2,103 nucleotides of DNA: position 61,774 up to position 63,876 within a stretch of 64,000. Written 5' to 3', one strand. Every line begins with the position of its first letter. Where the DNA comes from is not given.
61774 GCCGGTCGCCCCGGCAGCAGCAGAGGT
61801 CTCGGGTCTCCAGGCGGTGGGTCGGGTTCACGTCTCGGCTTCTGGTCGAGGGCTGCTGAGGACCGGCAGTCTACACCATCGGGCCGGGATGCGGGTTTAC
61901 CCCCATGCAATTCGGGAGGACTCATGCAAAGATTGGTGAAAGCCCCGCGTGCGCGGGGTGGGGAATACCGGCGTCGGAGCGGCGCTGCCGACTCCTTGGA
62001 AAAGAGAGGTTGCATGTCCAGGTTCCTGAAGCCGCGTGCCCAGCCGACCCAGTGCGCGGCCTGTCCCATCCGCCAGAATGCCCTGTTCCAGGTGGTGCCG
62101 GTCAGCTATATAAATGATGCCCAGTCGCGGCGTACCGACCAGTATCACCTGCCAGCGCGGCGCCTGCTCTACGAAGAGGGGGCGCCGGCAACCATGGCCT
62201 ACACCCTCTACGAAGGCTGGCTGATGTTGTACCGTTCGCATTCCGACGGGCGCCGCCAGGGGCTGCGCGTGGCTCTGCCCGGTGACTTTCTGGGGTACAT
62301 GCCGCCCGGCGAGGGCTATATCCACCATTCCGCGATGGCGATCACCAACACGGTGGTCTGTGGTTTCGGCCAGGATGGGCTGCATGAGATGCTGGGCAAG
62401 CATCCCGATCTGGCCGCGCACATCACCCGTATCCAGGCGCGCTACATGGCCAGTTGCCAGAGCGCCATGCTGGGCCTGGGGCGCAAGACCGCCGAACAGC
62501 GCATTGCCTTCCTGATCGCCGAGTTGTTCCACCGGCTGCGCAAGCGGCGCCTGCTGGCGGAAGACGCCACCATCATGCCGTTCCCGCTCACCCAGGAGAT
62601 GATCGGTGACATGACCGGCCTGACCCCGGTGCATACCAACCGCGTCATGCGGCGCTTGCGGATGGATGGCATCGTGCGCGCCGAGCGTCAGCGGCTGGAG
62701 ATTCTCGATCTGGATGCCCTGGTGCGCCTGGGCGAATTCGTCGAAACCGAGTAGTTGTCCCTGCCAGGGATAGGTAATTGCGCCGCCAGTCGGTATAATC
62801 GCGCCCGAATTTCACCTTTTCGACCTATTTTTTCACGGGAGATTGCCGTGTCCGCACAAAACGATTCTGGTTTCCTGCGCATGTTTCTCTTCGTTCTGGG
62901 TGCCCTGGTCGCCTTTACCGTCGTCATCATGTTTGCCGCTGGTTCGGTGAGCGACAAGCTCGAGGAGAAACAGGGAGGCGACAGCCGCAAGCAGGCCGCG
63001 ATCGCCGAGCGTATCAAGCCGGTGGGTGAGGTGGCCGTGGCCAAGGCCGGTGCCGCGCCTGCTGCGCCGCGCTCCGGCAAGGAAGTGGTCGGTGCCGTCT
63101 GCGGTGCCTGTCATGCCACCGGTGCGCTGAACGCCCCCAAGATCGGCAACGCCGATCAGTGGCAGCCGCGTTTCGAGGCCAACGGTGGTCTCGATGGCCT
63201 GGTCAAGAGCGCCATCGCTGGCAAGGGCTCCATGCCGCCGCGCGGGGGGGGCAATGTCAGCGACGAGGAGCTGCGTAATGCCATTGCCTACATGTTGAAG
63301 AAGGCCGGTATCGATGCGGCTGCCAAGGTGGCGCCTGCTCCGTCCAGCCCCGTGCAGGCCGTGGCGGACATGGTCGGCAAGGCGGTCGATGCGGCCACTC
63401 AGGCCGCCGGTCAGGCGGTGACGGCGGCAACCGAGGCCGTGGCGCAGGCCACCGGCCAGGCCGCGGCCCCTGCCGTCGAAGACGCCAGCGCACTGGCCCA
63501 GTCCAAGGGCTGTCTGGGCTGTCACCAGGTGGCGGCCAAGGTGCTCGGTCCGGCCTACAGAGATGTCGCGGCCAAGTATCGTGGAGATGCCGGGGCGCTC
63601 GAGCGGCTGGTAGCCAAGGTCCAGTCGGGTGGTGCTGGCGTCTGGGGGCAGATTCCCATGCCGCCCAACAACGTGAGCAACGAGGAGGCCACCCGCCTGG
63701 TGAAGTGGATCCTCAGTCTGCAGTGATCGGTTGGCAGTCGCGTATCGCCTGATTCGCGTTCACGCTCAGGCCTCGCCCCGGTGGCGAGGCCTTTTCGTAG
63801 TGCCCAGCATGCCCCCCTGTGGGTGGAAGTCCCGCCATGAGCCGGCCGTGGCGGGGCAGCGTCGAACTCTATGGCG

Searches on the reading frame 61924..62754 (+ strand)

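Call 80: search_protein_families(library=pfam, proteins=[window:61924-62754:+], max_evalue=0.00001)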
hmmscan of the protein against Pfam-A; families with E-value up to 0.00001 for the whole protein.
window:61924-62754:+ (276 aa): 2 families
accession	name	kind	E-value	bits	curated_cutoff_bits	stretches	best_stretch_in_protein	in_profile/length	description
PF13545.12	HTH_Crp_2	-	4.1e-14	52.7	27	1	192-268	1-69/70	Crp-like helix-turn-helix domain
PF00027.35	cNMP_binding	-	3.6e-12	46.5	27.5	1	75-159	3-88/89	Cyclic nucleotide-binding domain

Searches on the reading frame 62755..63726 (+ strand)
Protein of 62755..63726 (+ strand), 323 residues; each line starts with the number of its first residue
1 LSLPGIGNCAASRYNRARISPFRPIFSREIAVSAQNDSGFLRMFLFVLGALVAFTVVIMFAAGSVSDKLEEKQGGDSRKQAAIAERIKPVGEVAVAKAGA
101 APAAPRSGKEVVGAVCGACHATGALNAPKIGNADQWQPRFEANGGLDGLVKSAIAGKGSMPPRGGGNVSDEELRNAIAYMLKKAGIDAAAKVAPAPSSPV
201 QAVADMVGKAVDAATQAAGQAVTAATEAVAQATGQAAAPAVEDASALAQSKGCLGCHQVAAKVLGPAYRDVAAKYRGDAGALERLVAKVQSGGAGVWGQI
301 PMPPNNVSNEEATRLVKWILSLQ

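Call 80: search_protein_families(library=pfam, proteins=[window:62755-63726:+], max_evalue=0.00001)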
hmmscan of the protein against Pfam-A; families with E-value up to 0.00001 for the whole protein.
window:62755-63726:+ (323 aa): 2 families
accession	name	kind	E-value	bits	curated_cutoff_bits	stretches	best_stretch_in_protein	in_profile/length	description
PF13442.11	Cytochrome_CBB3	-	7.5e-20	71.5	27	1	103-180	1-68/68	Cytochrome C oxidase, cbb3-type, subunit III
PF00034.26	Cytochrom_C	-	1.1e-14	55.9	21.3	1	242-322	2-89/90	Cytochrome c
